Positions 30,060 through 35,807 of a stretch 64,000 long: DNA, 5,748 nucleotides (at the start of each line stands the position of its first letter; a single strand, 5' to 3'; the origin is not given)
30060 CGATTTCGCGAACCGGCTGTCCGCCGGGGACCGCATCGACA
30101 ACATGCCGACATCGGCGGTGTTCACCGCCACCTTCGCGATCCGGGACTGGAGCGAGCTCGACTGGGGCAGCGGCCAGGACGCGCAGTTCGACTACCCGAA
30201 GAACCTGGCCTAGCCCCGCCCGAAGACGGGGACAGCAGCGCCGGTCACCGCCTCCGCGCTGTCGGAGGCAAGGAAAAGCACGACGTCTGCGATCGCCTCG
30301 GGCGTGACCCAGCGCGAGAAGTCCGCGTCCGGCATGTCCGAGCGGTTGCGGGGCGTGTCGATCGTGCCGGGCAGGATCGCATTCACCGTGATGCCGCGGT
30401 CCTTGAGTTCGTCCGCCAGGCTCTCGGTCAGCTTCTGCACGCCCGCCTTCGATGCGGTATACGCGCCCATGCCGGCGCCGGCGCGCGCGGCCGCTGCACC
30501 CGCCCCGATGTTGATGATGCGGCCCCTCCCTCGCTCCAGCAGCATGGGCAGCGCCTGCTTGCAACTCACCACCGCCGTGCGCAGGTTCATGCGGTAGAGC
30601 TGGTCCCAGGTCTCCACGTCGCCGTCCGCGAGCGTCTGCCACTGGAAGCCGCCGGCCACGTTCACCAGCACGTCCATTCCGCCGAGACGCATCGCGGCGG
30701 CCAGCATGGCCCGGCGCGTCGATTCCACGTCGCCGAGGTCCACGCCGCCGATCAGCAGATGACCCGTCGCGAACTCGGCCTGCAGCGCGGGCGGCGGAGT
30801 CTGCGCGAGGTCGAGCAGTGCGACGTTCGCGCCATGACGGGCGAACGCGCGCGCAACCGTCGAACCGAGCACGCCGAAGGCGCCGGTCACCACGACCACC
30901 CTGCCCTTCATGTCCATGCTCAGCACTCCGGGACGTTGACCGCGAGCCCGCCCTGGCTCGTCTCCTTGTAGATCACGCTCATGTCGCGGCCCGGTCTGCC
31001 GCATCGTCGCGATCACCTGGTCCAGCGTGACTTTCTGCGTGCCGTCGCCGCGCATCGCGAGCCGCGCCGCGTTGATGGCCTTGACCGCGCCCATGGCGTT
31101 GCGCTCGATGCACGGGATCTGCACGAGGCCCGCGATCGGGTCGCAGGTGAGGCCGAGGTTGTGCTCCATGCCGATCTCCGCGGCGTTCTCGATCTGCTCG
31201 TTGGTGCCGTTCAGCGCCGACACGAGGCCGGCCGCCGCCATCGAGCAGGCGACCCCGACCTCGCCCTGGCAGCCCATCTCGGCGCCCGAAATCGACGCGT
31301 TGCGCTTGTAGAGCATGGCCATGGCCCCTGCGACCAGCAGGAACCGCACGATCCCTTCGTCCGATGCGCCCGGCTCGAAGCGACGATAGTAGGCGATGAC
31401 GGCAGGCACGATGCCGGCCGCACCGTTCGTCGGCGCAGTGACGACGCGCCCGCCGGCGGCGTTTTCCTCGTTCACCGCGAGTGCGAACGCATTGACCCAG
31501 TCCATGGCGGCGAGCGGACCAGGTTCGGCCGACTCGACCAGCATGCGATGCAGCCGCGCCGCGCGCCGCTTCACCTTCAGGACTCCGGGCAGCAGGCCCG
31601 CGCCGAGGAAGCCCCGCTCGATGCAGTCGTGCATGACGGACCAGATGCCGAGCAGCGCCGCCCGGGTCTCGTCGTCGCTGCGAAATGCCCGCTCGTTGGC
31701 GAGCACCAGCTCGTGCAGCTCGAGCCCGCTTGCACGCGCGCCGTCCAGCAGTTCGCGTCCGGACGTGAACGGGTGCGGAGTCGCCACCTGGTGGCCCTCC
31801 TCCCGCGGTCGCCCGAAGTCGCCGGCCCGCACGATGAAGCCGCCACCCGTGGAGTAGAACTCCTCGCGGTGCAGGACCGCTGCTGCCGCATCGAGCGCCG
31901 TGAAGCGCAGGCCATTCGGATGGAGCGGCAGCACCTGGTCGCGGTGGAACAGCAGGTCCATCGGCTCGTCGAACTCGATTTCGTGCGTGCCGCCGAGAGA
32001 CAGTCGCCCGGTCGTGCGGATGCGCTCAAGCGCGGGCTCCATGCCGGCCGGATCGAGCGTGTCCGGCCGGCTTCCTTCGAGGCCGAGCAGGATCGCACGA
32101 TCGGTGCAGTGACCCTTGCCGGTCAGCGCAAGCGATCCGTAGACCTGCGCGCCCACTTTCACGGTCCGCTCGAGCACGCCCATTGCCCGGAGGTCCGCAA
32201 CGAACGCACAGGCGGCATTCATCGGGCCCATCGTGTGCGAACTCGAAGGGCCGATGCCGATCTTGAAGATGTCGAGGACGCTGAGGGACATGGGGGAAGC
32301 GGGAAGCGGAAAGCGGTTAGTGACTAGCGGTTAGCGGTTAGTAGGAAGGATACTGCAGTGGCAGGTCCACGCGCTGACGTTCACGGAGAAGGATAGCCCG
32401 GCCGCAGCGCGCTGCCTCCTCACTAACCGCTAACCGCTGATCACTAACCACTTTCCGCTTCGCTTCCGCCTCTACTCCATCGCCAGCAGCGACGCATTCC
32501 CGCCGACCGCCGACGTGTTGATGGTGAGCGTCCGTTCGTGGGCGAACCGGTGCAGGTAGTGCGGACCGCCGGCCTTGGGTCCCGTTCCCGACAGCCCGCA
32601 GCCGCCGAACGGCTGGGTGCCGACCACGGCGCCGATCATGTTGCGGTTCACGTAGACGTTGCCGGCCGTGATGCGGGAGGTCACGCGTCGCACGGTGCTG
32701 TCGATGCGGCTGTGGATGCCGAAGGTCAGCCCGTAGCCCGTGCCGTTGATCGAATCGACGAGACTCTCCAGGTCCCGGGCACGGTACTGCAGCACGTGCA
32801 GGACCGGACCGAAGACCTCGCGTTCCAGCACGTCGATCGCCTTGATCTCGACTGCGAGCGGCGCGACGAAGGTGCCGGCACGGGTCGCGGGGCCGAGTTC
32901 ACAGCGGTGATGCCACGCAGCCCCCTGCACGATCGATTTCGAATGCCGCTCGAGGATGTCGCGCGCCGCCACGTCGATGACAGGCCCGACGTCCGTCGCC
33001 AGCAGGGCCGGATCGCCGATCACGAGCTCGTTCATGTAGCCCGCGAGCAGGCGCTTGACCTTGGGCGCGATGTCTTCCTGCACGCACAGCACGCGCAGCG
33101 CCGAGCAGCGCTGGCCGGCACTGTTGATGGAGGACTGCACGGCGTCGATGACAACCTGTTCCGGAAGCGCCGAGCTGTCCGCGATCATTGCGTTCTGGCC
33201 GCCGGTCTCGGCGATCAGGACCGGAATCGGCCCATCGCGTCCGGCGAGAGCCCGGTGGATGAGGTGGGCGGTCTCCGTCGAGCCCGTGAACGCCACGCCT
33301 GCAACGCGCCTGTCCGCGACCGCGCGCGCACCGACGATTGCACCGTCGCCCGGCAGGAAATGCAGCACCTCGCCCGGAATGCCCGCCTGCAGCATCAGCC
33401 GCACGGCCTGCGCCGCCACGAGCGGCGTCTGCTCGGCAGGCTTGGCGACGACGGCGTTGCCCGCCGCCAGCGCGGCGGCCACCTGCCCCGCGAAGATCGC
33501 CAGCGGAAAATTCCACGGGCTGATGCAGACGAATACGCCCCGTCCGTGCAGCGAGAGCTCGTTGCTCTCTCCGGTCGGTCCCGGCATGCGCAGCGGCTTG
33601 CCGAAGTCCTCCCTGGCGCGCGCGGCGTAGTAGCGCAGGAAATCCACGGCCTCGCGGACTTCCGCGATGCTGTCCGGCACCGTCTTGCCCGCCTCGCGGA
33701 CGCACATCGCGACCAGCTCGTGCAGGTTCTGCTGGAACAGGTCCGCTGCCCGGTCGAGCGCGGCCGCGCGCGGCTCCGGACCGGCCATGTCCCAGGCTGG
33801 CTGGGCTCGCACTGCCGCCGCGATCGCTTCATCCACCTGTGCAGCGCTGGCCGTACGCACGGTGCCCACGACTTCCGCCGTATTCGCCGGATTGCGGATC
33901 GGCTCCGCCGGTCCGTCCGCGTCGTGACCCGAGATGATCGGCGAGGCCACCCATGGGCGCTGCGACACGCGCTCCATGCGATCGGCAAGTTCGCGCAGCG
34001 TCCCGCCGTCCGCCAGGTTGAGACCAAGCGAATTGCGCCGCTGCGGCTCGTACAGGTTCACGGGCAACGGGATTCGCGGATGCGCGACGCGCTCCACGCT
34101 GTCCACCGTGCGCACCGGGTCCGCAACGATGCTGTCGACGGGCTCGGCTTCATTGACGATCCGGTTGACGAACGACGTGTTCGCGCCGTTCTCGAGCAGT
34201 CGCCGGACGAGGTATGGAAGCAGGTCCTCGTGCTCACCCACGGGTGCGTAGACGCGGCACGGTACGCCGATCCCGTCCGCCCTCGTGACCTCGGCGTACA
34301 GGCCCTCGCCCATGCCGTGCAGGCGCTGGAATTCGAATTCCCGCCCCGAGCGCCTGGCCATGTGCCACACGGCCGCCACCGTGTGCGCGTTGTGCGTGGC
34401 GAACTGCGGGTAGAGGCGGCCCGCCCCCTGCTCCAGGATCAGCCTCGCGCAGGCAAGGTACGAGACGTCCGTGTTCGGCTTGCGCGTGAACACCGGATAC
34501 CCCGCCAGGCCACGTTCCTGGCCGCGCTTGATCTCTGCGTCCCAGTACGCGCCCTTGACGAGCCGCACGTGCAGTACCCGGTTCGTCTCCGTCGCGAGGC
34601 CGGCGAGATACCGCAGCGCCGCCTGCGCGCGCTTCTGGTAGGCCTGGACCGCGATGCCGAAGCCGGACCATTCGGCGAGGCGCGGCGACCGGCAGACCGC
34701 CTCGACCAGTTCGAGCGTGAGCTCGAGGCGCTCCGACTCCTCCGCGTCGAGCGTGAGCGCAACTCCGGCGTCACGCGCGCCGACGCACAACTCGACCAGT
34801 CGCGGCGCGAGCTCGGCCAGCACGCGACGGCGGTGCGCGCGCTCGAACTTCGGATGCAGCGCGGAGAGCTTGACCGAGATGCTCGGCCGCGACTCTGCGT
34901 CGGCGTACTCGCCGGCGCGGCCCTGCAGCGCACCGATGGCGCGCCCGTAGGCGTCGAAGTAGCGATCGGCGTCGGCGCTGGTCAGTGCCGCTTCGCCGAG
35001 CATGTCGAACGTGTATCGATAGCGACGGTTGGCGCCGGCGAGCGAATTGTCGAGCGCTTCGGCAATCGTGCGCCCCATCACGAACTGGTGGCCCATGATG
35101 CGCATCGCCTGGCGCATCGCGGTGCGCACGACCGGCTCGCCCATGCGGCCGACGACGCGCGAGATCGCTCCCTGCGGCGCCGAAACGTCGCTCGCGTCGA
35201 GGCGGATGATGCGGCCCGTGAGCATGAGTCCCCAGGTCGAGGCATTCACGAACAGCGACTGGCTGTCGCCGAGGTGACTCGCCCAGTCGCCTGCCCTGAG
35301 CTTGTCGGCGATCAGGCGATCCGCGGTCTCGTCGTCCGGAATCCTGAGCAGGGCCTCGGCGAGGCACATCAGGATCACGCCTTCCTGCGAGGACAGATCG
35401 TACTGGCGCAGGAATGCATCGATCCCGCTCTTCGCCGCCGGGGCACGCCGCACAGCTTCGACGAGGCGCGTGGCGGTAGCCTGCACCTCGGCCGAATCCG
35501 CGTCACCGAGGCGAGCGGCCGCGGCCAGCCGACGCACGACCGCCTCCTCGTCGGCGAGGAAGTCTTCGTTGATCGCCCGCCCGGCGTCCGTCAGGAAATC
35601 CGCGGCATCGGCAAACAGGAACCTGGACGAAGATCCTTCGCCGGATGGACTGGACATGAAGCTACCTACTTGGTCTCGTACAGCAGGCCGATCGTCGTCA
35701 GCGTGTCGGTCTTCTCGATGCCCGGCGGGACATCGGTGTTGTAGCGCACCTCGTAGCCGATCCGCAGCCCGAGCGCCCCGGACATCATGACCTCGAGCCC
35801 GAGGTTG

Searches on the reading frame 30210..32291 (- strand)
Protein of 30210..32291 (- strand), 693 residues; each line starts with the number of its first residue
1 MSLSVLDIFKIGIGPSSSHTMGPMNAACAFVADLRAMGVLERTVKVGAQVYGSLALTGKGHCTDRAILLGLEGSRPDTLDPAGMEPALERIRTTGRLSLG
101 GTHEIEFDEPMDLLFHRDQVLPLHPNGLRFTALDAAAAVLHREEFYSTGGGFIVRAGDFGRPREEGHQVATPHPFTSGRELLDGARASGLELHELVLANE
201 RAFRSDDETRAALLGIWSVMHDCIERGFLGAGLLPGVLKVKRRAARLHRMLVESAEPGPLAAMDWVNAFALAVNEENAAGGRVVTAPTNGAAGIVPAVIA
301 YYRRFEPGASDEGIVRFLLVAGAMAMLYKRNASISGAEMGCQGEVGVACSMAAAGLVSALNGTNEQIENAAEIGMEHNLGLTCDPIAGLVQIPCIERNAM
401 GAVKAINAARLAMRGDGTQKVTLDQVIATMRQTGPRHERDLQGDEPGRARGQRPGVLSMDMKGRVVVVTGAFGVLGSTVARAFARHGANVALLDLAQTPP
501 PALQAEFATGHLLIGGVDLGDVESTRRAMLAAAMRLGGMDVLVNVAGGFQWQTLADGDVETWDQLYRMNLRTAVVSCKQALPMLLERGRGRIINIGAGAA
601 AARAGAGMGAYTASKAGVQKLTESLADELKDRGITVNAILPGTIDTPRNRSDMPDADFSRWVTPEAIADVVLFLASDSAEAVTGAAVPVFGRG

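Call 56: search_protein_families(library=pfam, proteins=[window:30210-32291:-], max_evalue=0.00001)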
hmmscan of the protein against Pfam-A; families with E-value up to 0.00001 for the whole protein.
window:30210-32291:- (693 aa): 4 families
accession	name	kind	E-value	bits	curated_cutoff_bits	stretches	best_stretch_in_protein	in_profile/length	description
PF03313.21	SDH_alpha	-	1.5e-82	277.6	26.4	1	188-437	2-247/260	Serine dehydratase alpha chain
PF03315.21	SDH_beta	-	1.6e-58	197.8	26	1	4-156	1-153/155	Serine dehydratase beta chain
PF00106.31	adh_short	-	1.1e-41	142.9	26.6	1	464-652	1-190/195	short chain dehydrogenase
PF13561.12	adh_short_C2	-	6.9e-40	137.5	27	1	475-689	8-231/236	Enoyl-(Acyl carrier protein) reductase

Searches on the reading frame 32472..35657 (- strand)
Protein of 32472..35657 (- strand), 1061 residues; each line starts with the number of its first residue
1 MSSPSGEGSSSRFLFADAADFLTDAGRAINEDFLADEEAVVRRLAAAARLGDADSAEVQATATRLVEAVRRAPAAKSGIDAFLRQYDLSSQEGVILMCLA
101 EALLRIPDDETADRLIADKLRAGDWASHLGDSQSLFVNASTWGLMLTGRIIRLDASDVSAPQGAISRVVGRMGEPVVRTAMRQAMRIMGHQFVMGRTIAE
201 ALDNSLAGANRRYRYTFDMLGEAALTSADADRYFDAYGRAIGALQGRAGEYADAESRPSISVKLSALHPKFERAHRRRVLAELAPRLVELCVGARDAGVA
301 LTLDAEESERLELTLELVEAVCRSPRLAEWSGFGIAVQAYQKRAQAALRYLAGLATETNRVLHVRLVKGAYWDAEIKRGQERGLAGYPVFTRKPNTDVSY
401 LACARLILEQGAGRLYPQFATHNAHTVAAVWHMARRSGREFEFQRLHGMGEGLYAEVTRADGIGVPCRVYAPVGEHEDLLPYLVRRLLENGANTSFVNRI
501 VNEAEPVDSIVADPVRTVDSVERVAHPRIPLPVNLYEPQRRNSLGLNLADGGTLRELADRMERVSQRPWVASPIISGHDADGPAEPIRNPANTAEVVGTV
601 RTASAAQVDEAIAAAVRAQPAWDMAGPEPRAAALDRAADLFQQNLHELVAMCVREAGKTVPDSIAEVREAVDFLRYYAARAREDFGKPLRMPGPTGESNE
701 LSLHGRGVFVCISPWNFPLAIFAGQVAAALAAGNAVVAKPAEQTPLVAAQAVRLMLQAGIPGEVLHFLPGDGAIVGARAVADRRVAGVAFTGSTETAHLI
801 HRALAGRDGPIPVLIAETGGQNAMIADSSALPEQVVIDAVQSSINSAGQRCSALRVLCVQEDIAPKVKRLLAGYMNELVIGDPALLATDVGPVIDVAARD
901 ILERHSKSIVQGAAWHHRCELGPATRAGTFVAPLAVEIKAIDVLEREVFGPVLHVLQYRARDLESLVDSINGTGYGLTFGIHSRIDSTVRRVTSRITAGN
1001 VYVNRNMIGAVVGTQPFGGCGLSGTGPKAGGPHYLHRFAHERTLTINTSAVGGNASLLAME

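Call 56: search_protein_families(library=pfam, proteins=[window:32472-35657:-], max_evalue=0.00001)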
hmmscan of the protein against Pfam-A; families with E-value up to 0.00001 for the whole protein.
window:32472-35657:- (1061 aa): 4 families
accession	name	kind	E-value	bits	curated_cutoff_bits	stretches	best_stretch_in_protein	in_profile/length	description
PF00171.27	Aldedh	-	5.6e-108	361.9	23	1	586-1042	10-459/461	Aldehyde dehydrogenase family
PF01619.24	Pro_dh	-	3.1e-98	329.2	27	1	209-499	9-278/278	Proline dehydrogenase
PF14850.11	Pro_dh-DNA_bdg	-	8.3e-47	158.7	27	1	79-192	2-112/112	DNA-binding domain of Proline dehydrogenase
PF18327.6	PRODH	-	2.6e-07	31.2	26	1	27-70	5-48/48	Proline utilization A proline dehydrogenase N-terminal domain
